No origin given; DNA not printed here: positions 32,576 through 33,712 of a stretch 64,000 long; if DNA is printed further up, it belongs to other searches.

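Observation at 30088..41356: Tightly coupled ~10-kb transport-plus-hydrolysis operon with divergent amidase: candidate uncharacterised catabolic/salvage pathway for an N-rich cyclic amide or aminopyrimidine-like compound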

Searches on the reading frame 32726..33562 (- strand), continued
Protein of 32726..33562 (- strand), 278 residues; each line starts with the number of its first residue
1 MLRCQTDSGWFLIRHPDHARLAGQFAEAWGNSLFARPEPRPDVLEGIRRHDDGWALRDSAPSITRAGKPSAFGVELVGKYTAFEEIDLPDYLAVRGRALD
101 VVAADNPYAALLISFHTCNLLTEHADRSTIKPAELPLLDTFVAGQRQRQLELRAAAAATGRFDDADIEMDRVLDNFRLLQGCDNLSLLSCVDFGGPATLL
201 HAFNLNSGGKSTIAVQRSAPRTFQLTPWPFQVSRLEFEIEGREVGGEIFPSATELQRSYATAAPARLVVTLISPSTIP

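Call 48: find_encoding_contigs(protein=P0008, flank=10000, max_places=2)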
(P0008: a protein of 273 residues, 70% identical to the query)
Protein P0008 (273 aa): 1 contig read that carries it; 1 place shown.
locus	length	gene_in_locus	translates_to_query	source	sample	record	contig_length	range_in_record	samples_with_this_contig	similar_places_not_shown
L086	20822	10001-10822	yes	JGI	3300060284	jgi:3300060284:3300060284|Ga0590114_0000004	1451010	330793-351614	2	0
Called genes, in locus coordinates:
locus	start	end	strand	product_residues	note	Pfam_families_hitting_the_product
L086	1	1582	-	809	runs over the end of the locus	PF07715:Plug, PF00593:TonB_dep_Rec_b-barrel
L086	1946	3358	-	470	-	PF01425:Amidase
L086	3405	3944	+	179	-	PF00383:dCMP_cyt_deam_1, PF14437:MafB19-deam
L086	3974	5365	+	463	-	PF01565:FAD_binding_4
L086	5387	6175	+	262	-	PF02633:Creatininase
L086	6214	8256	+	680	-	PF02129:Peptidase_S15, PF08530:PepX_C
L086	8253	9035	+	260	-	PF00005:ABC_tran, PF13304:AAA_21 (faint)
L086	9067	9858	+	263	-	PF00528:BPD_transp_1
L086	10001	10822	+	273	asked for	PF13030:DUF3891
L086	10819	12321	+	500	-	PF09084:NMT1, PF03544:TonB_C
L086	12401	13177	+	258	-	-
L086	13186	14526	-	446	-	PF00202:Aminotran_3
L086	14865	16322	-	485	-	PF02133:Transp_cyt_pur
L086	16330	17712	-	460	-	PF07969:Amidohydro_3 (weak), PF01979:Amidohydro_1, PF07969:Amidohydro_3 (weak)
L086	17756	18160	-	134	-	PF05635:23S_rRNA_IVP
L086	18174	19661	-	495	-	PF00171:Aldedh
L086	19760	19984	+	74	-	PF04255:DUF433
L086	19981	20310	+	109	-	PF01927:Mut7-C (weak), PF18478:PIN_10, PF18480:DUF5615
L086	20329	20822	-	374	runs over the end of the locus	PF01180:DHO_dh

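Call 54: search_protein_families(library=pfam, proteins=[L086:10819-12321:+, L084:10902-14750:-, L086:2-1582:-], max_evalue=1)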
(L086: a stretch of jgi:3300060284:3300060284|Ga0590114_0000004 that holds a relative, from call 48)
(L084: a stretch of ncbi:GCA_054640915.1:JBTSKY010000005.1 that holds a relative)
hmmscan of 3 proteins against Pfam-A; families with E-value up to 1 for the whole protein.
L086:10819-12321:+ (500 aa): 3 families
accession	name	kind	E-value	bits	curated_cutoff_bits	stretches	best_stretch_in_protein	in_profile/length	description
PF09084.16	NMT1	-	1.4e-41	143.2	20.5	1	37-246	1-216/216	NMT1/THI5 like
PF03544.19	TonB_C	-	6.4e-17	62.2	24.6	2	334-396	2-63/79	Gram-negative bacterial TonB protein C-terminal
PF13103.11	TonB_2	-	0.0035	17.9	22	1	339-403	16-82/85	TonB C terminal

L084:10902-14750:- (1282 aa): 8 families
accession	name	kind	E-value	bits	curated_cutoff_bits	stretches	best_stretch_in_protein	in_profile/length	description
PF25183.1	OMP_b-brl_4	-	2.3e-131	440.3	30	1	285-1227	2-823/838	Outer membrane beta barrel domain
PF13620.12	CarboxypepD_reg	-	2.3e-18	66.7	32.3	1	35-115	2-82/82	Carboxypeptidase regulatory-like domain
PF13715.12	CarbopepD_reg_2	-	9.7e-09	35.6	32.2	1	35-119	1-81/88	CarboxypepD_reg-like domain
PF17210.9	SdrD_B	-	0.00039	21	29.7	1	40-89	17-66/112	SdrD B-like domain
PF00593.30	TonB_dep_Rec_b-barrel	-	0.0012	19.3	27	1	456-784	28-253/436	TonB dependent receptor-like, beta-barrel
PF17802.7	SpaA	-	0.0041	17.7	23.1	1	42-86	11-57/91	Prealbumin-like fold domain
PF09430.16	EMC7_beta-sandw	-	0.045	14.4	26.6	1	46-146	6-108/122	ER membrane protein complex subunit 7, beta-sandwich domain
PF22330.2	Rib_mS39_PPR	-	0.98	9.6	27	0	457-495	13-51/194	Small ribosomal subunit protein mS39, PPR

L086:2-1582:- (527 aa): 2 families
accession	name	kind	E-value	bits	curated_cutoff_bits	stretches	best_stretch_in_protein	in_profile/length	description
PF07715.20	Plug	-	6.1e-12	46.4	23.9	1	72-166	2-104/107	TonB-dependent Receptor Plug Domain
PF00593.30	TonB_dep_Rec_b-barrel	-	0.00062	20.2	27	1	354-518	42-200/436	TonB dependent receptor-like, beta-barrel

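Call 73: find_encoding_contigs(protein=P0068, flank=10000, max_places=2)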
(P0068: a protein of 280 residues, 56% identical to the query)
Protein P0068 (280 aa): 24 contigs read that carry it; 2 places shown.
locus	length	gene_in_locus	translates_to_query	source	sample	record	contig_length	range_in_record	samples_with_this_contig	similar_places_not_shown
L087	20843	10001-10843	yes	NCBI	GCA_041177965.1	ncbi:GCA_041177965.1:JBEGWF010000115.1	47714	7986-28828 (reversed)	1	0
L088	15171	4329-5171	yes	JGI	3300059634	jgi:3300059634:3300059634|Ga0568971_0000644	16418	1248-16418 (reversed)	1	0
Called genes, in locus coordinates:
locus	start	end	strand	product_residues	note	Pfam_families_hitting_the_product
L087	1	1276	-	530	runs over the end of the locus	-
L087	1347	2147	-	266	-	PF08241:Methyltransf_11, PF13649:Methyltransf_25 (weak)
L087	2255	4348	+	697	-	PF03190:Thioredox_DsbH, PF13899:Thioredoxin_7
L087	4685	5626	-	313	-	PF06283:ThuA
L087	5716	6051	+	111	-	PF03551:PadR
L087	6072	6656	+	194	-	-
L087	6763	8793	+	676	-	PF03160:Calx-beta (faint)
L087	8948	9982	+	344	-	PF03069:FmdA_AmdA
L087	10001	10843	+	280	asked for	PF13030:DUF3891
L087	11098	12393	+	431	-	-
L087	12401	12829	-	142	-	PF00293:NUDIX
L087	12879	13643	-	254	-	PF02698:DUF218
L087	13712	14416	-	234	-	PF04250:DUF429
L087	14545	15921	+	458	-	PF00595:PDZ (weak), PF13180:PDZ_2 (weak), PF17820:PDZ_6, PF03572:Peptidase_S41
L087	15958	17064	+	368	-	PF00814:TsaD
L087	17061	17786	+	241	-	PF00535:Glycos_transf_2, PF10111:Glyco_tranf_2_2 (faint), PF13641:Glyco_tranf_2_3 (weak)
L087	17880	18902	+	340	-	PF02826:2-Hacid_dh_C, PF03446:NAD_binding_2 (weak), PF03807:F420_oxidored (weak), PF07991:KARI_N, PF01450:KARI_C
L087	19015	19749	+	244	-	PF03942:DTW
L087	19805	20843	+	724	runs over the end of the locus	PF13604:AAA_30 (faint), PF00580:UvrD-helicase, PF01443:Viral_helicase1 (faint), PF13245:AAA_19, PF13361:UvrD_C, PF13538:UvrD_C_2 (faint)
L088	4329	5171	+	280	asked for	PF13030:DUF3891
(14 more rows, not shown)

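Call 83: search_protein_families(library=pfam, alignment_id=A1, max_evalue=5)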
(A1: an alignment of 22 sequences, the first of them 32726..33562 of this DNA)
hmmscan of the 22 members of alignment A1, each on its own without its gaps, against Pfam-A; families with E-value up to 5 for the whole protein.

A. member 1, window:32726-33562:- (278 aa): 1 family
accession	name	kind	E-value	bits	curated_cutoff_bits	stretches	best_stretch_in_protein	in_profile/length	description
PF13030.11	DUF3891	-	5.3e-42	144.5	24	1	1-244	1-217/219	Protein of unknown function (DUF3891)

B. families by the number of members that match (of 22 scanned): 5 families
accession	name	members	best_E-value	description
PF13030.11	DUF3891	22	1.9e-47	Protein of unknown function (DUF3891)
PF13974.11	YebO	2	0.15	YebO-like protein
PF00753.33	Lactamase_B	1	0.052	Metallo-beta-lactamase superfamily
PF13207.12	AAA_17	1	0.2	AAA domain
PF06855.17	YozE_SAM_like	1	0.21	YozE SAM-like fold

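Call 84: search_protein_families(library=pfam, proteins=[L002:9379-10638:+, L003:10819-12318:+, L015:3930-5693:+, L023:10834-12582:+, L009:10819-11838:+, L084:2221-2661:+, L087:8948-9982:+, L087:11098-12393:+], max_evalue=0.01)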
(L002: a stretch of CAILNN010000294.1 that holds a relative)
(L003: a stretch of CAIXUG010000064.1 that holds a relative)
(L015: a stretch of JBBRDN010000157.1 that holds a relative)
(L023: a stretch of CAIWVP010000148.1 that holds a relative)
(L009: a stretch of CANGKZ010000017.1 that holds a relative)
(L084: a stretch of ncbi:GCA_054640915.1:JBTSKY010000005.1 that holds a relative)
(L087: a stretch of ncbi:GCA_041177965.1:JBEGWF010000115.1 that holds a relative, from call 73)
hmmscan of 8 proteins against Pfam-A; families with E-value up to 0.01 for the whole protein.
L002:9379-10638:+ (419 aa): 1 family
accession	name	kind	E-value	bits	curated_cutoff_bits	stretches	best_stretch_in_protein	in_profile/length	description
PF09084.16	NMT1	-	7.8e-46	157.1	20.5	1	37-246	1-216/216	NMT1/THI5 like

L003:10819-12318:+ (499 aa): 2 families
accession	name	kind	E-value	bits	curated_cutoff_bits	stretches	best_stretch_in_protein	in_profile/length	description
PF09084.16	NMT1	-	3.4e-41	142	20.5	1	36-245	1-216/216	NMT1/THI5 like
PF03544.19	TonB_C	-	8.5e-22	77.9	24.6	2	332-403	1-77/79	Gram-negative bacterial TonB protein C-terminal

L015:3930-5693:+ (587 aa): 2 families
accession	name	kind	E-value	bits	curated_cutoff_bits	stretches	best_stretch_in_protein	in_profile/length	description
PF09084.16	NMT1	-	8.3e-49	166.8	20.5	1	38-243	1-212/216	NMT1/THI5 like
PF03781.23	FGE-sulfatase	-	7.1e-33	114.8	23.3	1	357-582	47-254/255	Sulfatase-modifying factor enzyme 1-like domain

L023:10834-12582:+ (582 aa): 2 families
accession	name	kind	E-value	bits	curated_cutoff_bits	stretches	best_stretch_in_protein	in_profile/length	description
PF09084.16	NMT1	-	1.7e-47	162.6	20.5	1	33-238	1-212/216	NMT1/THI5 like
PF03781.23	FGE-sulfatase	-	5.1e-33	115.2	23.3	1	352-577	47-254/255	Sulfatase-modifying factor enzyme 1-like domain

L009:10819-11838:+ (339 aa): 1 family
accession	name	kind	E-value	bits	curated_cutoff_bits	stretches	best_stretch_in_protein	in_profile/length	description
PF09084.16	NMT1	-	7.4e-46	157.2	20.5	1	49-258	1-216/216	NMT1/THI5 like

L084:2221-2661:+ (146 aa): 2 families
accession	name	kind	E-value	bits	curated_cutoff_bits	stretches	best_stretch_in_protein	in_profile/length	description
PF00383.29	dCMP_cyt_deam_1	-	9e-18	64.5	25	1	3-97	5-101/102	Cytidine and deoxycytidylate deaminase zinc-binding region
PF14437.12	MafB19-deam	-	2e-12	47.6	27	1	4-104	5-107/142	MafB19-like deaminase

L087:8948-9982:+ (344 aa): 1 family
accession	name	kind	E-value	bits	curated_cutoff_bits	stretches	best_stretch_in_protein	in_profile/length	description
PF03069.20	FmdA_AmdA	-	1.2e-50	172.9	27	2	182-340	201-371/373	Acetamidase/Formamidase family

L087:11098-12393:+ (431 aa): 1 family
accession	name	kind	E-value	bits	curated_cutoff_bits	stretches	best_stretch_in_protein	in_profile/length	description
PF02449.21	Glyco_hydro_42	-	0.0018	18.1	21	1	186-308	253-375/376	Beta-galactosidase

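Call 89: search_protein_families(library=pfam, proteins=[L057:19240-20190:-, L056:16265-17209:+, L057:20329-20781:-, L056:17206-17703:+, L054:754-1260:+, L068:2189-3409:+, L060:10746-11279:+, L031:15393-16349:+, L057:13611-14399:-, L074:19692-20390:-], max_evalue=0.001)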
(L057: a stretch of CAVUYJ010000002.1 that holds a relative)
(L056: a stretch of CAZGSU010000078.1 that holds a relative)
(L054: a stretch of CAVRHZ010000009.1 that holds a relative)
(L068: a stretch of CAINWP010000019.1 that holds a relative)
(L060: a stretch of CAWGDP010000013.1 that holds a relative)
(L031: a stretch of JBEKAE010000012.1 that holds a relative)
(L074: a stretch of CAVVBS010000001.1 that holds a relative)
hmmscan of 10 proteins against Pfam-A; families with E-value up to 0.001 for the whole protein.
L057:19240-20190:- (316 aa): 1 family
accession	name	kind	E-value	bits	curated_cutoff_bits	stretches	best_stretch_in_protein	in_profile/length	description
PF03069.20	FmdA_AmdA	-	2.2e-55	188.5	27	2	152-307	201-368/373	Acetamidase/Formamidase family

L056:16265-17209:+ (314 aa): 2 families
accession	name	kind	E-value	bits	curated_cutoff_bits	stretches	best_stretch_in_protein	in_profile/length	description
PF13442.11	Cytochrome_CBB3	-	1.4e-06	29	27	1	216-293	2-67/68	Cytochrome C oxidase, cbb3-type, subunit III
PF00034.26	Cytochrom_C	-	0.00098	20.8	21.3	0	218-296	2-88/90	Cytochrome c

L057:20329-20781:- (150 aa): 2 families
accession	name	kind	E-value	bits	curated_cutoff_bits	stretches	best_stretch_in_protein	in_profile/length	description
PF14588.11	YjgF_endoribonc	-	1.3e-18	67.6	35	1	4-143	1-141/148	YjgF/chorismate_mutase-like, putative endoribonuclease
PF01042.26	Ribonuc_L-PSP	-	7.7e-13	48.9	27.3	1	18-149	5-120/121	Endoribonuclease L-PSP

L056:17206-17703:+ (165 aa): 1 family
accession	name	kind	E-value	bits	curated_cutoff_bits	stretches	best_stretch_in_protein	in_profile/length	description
PF09933.14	DUF2165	-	5.7e-58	195.8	24.9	1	4-159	2-157/157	Predicted small integral membrane protein (DUF2165)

L054:754-1260:+ (168 aa): 0 families

L068:2189-3409:+ (406 aa): 0 families

L060:10746-11279:+ (177 aa): 2 families
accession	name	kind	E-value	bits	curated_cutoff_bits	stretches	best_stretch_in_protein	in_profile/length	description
PF12680.13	SnoaL_2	-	2.8e-09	37.9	27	1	61-163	1-102/102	SnoaL-like domain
PF07366.18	SnoaL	-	3e-06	27.5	28.4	1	60-171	3-121/126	SnoaL-like polyketide cyclase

L031:15393-16349:+ (318 aa): 0 families

L057:13611-14399:- (262 aa): 0 families

L074:19692-20390:- (232 aa): 0 families

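Call 94: fold_search(model_id=the predicted structure, library=pdb)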
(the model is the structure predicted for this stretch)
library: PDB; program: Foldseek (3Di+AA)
matches with E <= 10: 225; with E <= 0.001: 0
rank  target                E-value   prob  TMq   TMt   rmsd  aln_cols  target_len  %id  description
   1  3cwg_A                4.2e-01  0.06  0.17  0.11  22.9       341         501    9  Unphosphorylated mouse STAT3 core fragment (released 2008-07-01)
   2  6q4s                  5.8e-01  0.08  0.15  0.14  14.7       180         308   13  Crystal structure of a-eudesmol synthase (released 2018-12-19)
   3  3cwg_B                6.2e-01  0.05  0.17  0.11  23.3       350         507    8  Unphosphorylated mouse STAT3 core fragment (released 2008-07-01)
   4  7d3s_R                1.1e+00  0.04  0.13  0.13  19.1       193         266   14  Human SECR in complex with an engineered Gs heterotrimer (released 2020-11-04)
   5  6u94                  1.2e+00  0.05  0.14  0.11  20.2       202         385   19  Structure of RND efflux system, outer membrane lipoprotein, NodT family from Burkholderia mallei ATCC 23344 (released 2019-10-02)
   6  4zps                  1.4e+00  0.08  0.09  0.09  13.8        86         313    8  Crystal Structure of Protocadherin Gamma A8 EC1-3 (released 2015-10-28)
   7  2zl9_A                1.4e+00  0.05  0.18  0.20  15.4       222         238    9  2-Substituted-16-ene-22-thia-1alpha,25-dihydroxy-26,27-dimethyl-19-norvitamin D3 analogs: Synthesis, biological evalua (released 2008-06-24)
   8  4kvq                  1.5e+00  0.11  0.22  0.26  11.3       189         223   12  Crystal Structure of Prochlorococcus marinus aldehyde-deformylating oxygenase wild type with palmitic acid bound (released 2013-06-26)
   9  7akz_A                1.5e+00  0.02  0.14  0.10  31.1       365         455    9  Deciphering the role of the channel constrictions in the opening mechanism of MexAB-OprM efflux pump from Pseudomonas  (released 2022-04-13)
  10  7yzk_A                1.7e+00  0.13  0.25  0.19  14.0       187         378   13  Structure of Mycobacterium tuberculosis adenylyl cyclase Rv1625c / Cya (released 2022-08-31)
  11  8k84_A                1.8e+00  0.04  0.16  0.21  14.6       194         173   12  De novo design protein -N3 (released 2024-07-31)
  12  4kvs                  1.9e+00  0.09  0.22  0.26  11.1       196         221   12  Crystal Structure of Prochlorococcus marinus aldehyde-deformylating oxygenase (mutant A134F) (released 2013-06-26)
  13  3aqt_A                1.9e+00  0.08  0.20  0.26  13.6       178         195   15  CRYSTAL STRUCTURE OF RolR (NCGL1110) complex WITH ligand RESORCINOL (released 2011-07-06)
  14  8vc9_F                1.9e+00  0.02  0.14  0.11  22.4       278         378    8  Hybrid response regulator LvrB from Leptospira / phosphorylated REC form (released 2024-12-18)
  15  6zre_A                1.9e+00  0.01  0.14  0.09  31.0       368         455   10  Deciphering the role of the channel constrictions in the opening mechanism of MexAB-OprM efflux pump from Pseudomonas  (released 2021-07-28)
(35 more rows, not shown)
